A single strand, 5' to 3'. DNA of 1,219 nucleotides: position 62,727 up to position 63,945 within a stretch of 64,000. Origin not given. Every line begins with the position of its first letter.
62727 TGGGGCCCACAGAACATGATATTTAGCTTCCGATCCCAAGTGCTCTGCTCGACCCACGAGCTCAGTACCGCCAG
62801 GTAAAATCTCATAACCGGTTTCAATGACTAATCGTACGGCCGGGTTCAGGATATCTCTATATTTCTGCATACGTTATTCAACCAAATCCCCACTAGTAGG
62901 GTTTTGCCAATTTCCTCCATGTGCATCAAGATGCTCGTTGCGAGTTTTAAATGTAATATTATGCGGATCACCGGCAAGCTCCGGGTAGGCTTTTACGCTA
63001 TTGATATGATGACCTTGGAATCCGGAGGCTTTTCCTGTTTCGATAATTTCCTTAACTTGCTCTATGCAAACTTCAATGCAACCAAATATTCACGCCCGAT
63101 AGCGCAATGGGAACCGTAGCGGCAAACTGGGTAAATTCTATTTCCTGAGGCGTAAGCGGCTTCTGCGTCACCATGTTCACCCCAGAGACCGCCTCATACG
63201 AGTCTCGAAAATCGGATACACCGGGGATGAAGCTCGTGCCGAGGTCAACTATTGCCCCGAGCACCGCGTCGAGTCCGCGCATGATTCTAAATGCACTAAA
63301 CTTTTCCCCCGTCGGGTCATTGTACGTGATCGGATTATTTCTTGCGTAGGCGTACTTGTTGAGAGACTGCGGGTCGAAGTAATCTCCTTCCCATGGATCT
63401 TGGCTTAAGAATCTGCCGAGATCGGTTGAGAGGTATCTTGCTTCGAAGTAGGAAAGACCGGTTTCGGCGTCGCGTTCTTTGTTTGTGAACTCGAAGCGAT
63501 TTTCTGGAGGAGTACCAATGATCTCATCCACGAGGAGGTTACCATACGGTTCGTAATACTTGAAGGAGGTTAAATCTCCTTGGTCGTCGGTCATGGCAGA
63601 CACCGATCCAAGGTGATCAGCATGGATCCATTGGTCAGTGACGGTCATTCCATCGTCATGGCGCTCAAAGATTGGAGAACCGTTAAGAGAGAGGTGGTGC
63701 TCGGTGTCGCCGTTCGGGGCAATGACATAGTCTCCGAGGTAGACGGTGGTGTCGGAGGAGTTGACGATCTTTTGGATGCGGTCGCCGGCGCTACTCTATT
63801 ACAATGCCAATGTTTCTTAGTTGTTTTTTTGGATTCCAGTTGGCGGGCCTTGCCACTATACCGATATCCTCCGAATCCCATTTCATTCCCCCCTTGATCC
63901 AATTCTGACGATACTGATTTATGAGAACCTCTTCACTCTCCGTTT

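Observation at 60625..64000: Tandem orphan RHS C-terminal toxin cassettes with cognate immunity genes (one SUKH/Smi1-type)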

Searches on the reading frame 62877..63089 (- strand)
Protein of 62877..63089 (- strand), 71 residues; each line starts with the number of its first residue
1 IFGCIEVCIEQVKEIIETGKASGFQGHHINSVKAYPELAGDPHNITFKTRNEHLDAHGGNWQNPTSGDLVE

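Call 4: search_protein_families(library=pfam, max_evalue=0.1, proteins=[window:62877-63089:-])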
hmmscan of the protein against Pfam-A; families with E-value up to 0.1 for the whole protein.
seq(71 aa): 2 families
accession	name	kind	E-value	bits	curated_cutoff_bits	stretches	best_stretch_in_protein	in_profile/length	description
PF15636.11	Tox-GHH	-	3.7e-11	43.2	25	1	11-48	40-77/78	GHH signature containing HNH/Endo VII superfamily nuclease toxin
PF08036.16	Antimicrobial_6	-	0.003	18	25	1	4-26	4-26/39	Diapausin family of antimicrobial peptide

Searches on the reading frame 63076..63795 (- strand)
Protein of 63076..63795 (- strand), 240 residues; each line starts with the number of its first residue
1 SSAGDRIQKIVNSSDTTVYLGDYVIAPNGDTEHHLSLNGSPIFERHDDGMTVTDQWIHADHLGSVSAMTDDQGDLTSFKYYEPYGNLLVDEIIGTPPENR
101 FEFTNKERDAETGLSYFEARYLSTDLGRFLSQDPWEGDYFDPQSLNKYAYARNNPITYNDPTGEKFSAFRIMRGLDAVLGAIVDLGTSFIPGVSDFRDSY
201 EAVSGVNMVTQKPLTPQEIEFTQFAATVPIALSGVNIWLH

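Call 4: search_protein_families(library=pfam, max_evalue=0.1, proteins=[window:63076-63795:-])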
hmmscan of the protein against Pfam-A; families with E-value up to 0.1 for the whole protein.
seq(240 aa): 1 family
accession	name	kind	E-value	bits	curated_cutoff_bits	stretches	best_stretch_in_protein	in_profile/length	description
PF14449.11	PT-TG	-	1.1e-05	25.8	23.5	1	182-217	4-39/68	Pre-toxin TG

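Call 10: find_related_loci(query=window:63076-63795:-, collection=genome_contigs, flank=10000)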
Query seq(240 aa) (240 aa) in genome_contigs; peptide patterns used: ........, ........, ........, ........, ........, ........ (x = any residue, [..] = any of these).
36 stretches matched a pattern; 1 encode a relative of the query (tblastn E <= 1e-3); 1 distinct loci.
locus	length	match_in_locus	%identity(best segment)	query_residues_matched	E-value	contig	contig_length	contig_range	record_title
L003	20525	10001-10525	36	2-163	7e-17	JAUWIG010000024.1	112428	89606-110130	MAG: Planctomycetota bacterium isolate CSMAG_2288 CSMAG_2288_k141_49918_length_112428_cov_16.0000, whole genome shotgun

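Call 11: find_homologous_proteins(query=window:63076-63795:-, max_evalue=0.00001)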
Query seq(240 aa) (240 aa): 188 proteins with E <= 0.00001 among 425 candidates; the best 120 are listed.
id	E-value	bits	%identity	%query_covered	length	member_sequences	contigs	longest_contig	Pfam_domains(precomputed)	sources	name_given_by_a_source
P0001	2.9e-125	435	100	80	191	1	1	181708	PF25023.2,PF14449.12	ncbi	-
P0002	3.2e-69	251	68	73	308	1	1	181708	PF25023.2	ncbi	-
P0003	6.2e-53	198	58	68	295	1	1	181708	PF25023.2,PF14449.12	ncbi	-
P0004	1.6e-52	197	85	41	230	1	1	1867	PF25023.2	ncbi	-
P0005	1.6e-44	171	54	63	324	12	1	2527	PF25023.2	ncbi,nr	ncbi:hypothetical protein COZ45_03370 [Candidatus Uhrbacteria bacterium CG_4_10_14_3_um_filter_41_21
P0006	1.4e-26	112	53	44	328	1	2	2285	PF25023.2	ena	-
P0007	9.0e-26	109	51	46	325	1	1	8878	PF15533.13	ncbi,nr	ncbi:hypothetical protein HZA38_02970 [Candidatus Peregrinibacteria bacterium]|nr:hypothetical prote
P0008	1.2e-25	109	48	48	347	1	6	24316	PF25023.2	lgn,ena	-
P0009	4.4e-25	107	51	46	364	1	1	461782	PF14076.13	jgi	-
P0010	1.7e-24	105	46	51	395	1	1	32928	PF25023.2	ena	-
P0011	2.2e-24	105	47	55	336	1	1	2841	PF25023.2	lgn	-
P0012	1.1e-23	102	36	76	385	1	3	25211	PF01476.27,PF25023.2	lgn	-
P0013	1.8e-22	98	40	68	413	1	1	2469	PF25023.2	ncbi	-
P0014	4.8e-22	97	48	47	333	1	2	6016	PF25023.2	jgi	jgi:RHS repeat-associated protein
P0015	3.1e-21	94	38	69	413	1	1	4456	PF05593.20,PF25023.2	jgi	jgi:RHS repeat-associated protein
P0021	1.4e-19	89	57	35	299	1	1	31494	-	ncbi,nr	ncbi:RHS repeat-associated core domain-containing protein, partial [Candidatus Peregrinibacteria bac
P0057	1.2e-14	73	41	48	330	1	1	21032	-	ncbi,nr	ncbi:MAG: RHS repeat-associated core domain-containing protein [Candidatus Gracilibacteria bacterium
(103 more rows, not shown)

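Call 12: find_encoding_contigs(protein=P0002, flank=10000, max_places=4)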
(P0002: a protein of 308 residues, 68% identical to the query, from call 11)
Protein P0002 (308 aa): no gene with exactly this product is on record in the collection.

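Call 13: find_encoding_contigs(protein=P0001, flank=10000, max_places=4)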
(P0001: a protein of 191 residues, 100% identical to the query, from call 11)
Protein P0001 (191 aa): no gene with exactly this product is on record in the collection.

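Call 15: list_cluster_members(proteins=[P0001, P0002, P0003, P0004])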
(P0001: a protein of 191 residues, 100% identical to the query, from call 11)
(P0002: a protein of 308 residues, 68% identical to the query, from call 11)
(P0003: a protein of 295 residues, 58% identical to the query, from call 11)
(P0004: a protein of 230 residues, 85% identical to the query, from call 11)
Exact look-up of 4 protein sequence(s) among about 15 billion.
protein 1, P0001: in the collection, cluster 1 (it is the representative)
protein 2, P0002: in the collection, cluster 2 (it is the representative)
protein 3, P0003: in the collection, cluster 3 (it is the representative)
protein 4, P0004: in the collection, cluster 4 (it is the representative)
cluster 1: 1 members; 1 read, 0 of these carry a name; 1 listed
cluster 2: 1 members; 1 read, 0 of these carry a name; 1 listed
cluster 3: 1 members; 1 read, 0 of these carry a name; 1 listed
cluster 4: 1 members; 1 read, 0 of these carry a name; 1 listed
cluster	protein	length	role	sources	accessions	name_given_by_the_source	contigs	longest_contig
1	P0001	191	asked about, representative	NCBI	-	-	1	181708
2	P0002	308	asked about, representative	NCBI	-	-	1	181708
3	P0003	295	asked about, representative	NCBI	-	-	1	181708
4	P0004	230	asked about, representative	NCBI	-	-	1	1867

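Call 16: search_protein_families(library=ncbifam, max_evalue=0.01, proteins=[window:63076-63795:-, P0002])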
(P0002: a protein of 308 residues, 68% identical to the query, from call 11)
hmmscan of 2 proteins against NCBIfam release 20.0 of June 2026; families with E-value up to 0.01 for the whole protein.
seq(240 aa): 2 families
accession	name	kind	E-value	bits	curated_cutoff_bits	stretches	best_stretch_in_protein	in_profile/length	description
TIGR03696.1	Rhs_assc_core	domain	4.4e-21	75.2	32.5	1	81-163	1-75/76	RHS repeat-associated core domain-containing protein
NF041261.1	RHS_core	equivalog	4.7e-05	21.4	2000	1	57-163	1160-1260/1261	RHS element core protein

P0002 (308 aa): 1 family
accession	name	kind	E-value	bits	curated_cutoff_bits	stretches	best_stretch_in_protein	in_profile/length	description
TIGR03696.1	Rhs_assc_core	domain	8.5e-20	71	32.5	1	32-115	1-76/76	RHS repeat-associated core domain-containing protein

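Call 17: search_protein_families(library=pfam, max_evalue=0.1, proteins=[P0002, P0004, P0005, P0006, P0007, P0009])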
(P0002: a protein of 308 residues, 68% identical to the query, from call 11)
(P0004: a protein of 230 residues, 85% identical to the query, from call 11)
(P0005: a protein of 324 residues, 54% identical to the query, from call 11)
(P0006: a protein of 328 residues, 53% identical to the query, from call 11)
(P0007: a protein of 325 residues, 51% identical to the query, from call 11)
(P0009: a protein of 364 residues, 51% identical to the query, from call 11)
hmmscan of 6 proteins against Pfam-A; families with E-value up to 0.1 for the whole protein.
P0002 (308 aa): 0 families

P0004 (230 aa): 0 families

P0005 (324 aa): 2 families
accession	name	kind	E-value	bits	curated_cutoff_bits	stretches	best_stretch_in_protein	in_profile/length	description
PF17627.7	IncE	-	0.0071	16.8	27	1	168-255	32-118/132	Inclusion membrane protein E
PF15033.11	Kinocilin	-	0.09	12.9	27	0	178-217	19-58/123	Kinocilin protein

P0006 (328 aa): 2 families
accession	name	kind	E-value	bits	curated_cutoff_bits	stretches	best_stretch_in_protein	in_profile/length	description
PF03734.19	YkuD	-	3.7e-05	24.8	23.4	1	205-303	27-134/146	L,D-transpeptidase catalytic domain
PF01476.26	LysM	-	0.056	13.8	20.9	0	133-179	3-43/43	LysM domain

P0007 (325 aa): 2 families
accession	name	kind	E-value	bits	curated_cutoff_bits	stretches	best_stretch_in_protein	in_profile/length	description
PF15533.11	Ntox33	-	3.1e-12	47.2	28.4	1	233-297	7-65/65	Bacterial toxin 33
PF09581.16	Spore_III_AF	-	0.079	13.4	28.3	1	171-259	27-113/185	Stage III sporulation protein AF (Spore_III_AF)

P0009 (364 aa): 2 families
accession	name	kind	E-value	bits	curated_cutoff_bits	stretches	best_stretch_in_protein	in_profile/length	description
PF14076.12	DUF4258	-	7.4e-07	29.8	25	1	282-317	1-34/71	Domain of unknown function (DUF4258)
PF25023.1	TEN_YD-shell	-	0.0011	17.5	50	1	39-157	772-891/909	Teneurin YD-shell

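Call 20: find_related_loci(query=P0002, collection=metagenome_contigs, flank=10000)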
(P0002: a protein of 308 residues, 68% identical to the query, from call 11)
Query P0002 (308 aa) in metagenome_contigs; peptide patterns used: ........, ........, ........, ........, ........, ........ (x = any residue, [..] = any of these).
54 stretches matched a pattern, but none encodes a relative of the query by tblastn (E <= 1e-3).

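Call 24: find_encoding_contigs(protein=P0009, flank=10000, max_places=2)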
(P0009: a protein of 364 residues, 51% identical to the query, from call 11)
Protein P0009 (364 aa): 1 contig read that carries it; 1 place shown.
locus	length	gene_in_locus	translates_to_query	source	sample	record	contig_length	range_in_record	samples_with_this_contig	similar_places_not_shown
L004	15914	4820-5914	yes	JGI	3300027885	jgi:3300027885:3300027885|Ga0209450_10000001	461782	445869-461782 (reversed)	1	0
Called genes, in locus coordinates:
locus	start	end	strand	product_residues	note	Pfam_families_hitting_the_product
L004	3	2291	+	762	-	?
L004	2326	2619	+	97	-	PF15580:Imm53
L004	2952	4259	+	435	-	PF25023:TEN_YD-shell, PF01476:LysM (weak)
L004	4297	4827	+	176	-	-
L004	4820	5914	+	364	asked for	PF14076:DUF4258 (weak)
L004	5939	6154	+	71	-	PF10049:DUF2283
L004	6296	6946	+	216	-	-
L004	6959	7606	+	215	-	-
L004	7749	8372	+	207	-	-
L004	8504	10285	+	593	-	-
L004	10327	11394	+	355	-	-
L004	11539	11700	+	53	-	-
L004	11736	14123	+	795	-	PF18072:FGAR-AT_linker (weak), PF00586:AIRS, PF02769:AIRS_C, PF00586:AIRS, PF02769:AIRS_C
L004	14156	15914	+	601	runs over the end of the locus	PF00395:SLH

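Call 25: find_encoding_contigs(protein=P0007, flank=10000, max_places=2)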
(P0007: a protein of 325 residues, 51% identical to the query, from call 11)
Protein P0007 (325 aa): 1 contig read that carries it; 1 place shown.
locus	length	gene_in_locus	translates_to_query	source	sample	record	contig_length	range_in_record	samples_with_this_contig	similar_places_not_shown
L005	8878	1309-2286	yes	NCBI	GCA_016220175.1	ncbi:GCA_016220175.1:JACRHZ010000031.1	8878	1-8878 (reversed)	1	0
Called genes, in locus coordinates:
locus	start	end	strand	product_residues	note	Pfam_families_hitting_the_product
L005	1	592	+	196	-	?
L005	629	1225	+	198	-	PF24644:DUF7638, PF24645:DUF7639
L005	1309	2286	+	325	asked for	PF15533:Ntox33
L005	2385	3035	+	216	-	PF14106:DUF4279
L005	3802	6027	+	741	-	PF13365:Trypsin_2, PF00395:SLH, PF01789:PsbP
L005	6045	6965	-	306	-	PF02775:TPP_enzyme_C, PF12367:PFO_beta_C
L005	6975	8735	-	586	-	PF01558:POR, PF01855:POR_N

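Call 26: find_encoding_contigs(protein=P0057, flank=10000, max_places=2)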
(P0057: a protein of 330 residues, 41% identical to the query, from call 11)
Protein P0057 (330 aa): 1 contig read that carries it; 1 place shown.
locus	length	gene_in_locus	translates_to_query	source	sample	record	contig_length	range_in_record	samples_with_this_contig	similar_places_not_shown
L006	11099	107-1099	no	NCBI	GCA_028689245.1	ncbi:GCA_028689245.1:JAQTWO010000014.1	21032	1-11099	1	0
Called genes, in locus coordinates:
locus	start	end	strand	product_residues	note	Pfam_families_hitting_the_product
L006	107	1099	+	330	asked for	-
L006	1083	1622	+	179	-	-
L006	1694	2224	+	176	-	-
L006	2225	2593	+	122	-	-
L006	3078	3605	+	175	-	-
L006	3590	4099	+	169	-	PF18895:T4SS_pilin (weak)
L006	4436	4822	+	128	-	PF18895:T4SS_pilin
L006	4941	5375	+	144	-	-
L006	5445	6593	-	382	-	PF01207:Dus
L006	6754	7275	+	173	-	-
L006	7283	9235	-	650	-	PF00270:DEAD (faint), PF04851:ResIII, PF17757:UvrB_inter, PF27431:UvrB_3rd, PF00271:Helicase_C, PF12344:UvrB, PF02151:UVR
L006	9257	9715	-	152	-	PF00578:AhpC-TSA, PF08534:Redoxin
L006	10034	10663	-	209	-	-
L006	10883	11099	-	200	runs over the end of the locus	-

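Call 27: search_protein_families(library=pfam, max_evalue=0.01, proteins=[L004:3-2291:+, L004:2952-4259:+, L004:4297-4827:+, L005:2-592:+, L005:629-1225:+, L004:5939-6154:+])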
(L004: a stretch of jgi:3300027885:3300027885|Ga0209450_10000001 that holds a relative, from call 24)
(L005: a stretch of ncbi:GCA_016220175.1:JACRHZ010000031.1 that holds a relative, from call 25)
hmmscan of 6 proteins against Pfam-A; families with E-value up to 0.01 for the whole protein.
L004:3-2291:+ (762 aa): 3 families
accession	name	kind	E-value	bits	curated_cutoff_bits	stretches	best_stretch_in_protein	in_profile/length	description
PF14449.11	PT-TG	-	2.5e-11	43.8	23.5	1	599-651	5-52/68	Pre-toxin TG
PF05593.20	RHS_repeat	-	5.5e-09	36.6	22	2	278-318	1-36/38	RHS Repeat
PF15529.11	Ntox24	-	2.9e-07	31.1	24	1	673-745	8-70/91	Bacterial toxin 24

L004:2952-4259:+ (435 aa): 2 families
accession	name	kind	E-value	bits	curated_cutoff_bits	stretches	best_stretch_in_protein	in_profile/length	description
PF01476.26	LysM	-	1e-07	32.2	20.9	1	388-426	1-41/43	LysM domain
PF05593.20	RHS_repeat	-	0.0058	17.5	22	0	48-78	1-32/38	RHS Repeat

L004:4297-4827:+ (176 aa): 0 families

L005:2-592:+ (196 aa): 1 family
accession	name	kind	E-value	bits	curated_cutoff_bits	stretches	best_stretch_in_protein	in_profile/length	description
PF24494.1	DUF7587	-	0.006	17.2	27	0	105-154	41-90/146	Domain of unknown function (DUF7587)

L005:629-1225:+ (198 aa): 2 families
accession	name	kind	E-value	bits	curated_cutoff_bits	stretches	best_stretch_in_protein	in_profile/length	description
PF24644.1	DUF7638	-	7e-25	87.6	27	1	29-131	8-105/106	Domain of unknown function (DUF7638)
PF24645.1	DUF7639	-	6.7e-13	48.9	27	1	133-194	1-62/92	Domain of unknown function (DUF7639)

L004:5939-6154:+ (71 aa): 1 family
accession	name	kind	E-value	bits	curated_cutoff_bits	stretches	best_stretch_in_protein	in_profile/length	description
PF10049.14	DUF2283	-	2.7e-11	43.9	23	1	2-58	1-48/49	Protein of unknown function (DUF2283)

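Call 63: find_encoding_contigs(protein=P0004, flank=3000, max_places=3)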
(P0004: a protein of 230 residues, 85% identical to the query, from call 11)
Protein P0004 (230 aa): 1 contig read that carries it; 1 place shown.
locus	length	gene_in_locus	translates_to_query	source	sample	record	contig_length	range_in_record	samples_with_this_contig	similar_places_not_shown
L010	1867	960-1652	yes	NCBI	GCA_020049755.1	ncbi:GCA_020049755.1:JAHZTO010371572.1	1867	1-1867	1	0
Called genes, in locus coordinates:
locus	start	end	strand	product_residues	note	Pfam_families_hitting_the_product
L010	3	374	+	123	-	?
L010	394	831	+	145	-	PF14085:DUF4265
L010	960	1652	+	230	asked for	PF25023:TEN_YD-shell (weak)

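Call 64: find_encoding_contigs(protein=P0005, flank=3000, max_places=3)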
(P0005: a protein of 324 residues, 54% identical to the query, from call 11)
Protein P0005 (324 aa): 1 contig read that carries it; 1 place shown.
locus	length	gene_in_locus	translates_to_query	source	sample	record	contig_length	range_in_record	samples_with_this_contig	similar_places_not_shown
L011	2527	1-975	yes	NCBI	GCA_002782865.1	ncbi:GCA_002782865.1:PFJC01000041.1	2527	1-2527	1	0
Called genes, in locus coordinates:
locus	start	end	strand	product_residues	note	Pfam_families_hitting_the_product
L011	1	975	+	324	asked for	PF25023:TEN_YD-shell (weak)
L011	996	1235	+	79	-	-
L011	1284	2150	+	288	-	-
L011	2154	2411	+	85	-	-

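Call 74: find_encoding_contigs(protein=P0021, flank=10000, max_places=2)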
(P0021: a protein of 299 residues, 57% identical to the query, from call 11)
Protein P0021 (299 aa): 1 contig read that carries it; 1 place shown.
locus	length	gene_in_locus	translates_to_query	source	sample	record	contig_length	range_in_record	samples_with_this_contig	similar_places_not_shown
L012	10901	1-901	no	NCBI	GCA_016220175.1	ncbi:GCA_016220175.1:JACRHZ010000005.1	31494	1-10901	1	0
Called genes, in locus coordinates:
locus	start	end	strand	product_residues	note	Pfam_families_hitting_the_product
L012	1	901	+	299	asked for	?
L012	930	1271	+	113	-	-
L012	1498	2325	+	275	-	-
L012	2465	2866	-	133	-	PF01575:MaoC_dehydratas, PF13452:FAS1_DH_region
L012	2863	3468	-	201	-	PF00881:Nitroreductase, PF14512:TM1586_NiRdase (faint)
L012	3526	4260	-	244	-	PF00106:adh_short, PF08659:KR, PF23441:SDR, PF13561:adh_short_C2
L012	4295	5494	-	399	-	PF00108:Thiolase_N, PF02803:Thiolase_C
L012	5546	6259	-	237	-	PF21948:LplA-B_cat, PF03099:BPL_LplA_LipB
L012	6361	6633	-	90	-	PF10437:Lip_prot_lig_C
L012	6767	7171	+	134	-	PF00472:RF-1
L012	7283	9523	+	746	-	PF00082:Peptidase_S8, PF00395:SLH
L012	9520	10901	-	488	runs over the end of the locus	PF13090:PP_kinase_C (faint), PF13091:PLDc_2, PF07894:SACK1 (weak), PF13091:PLDc_2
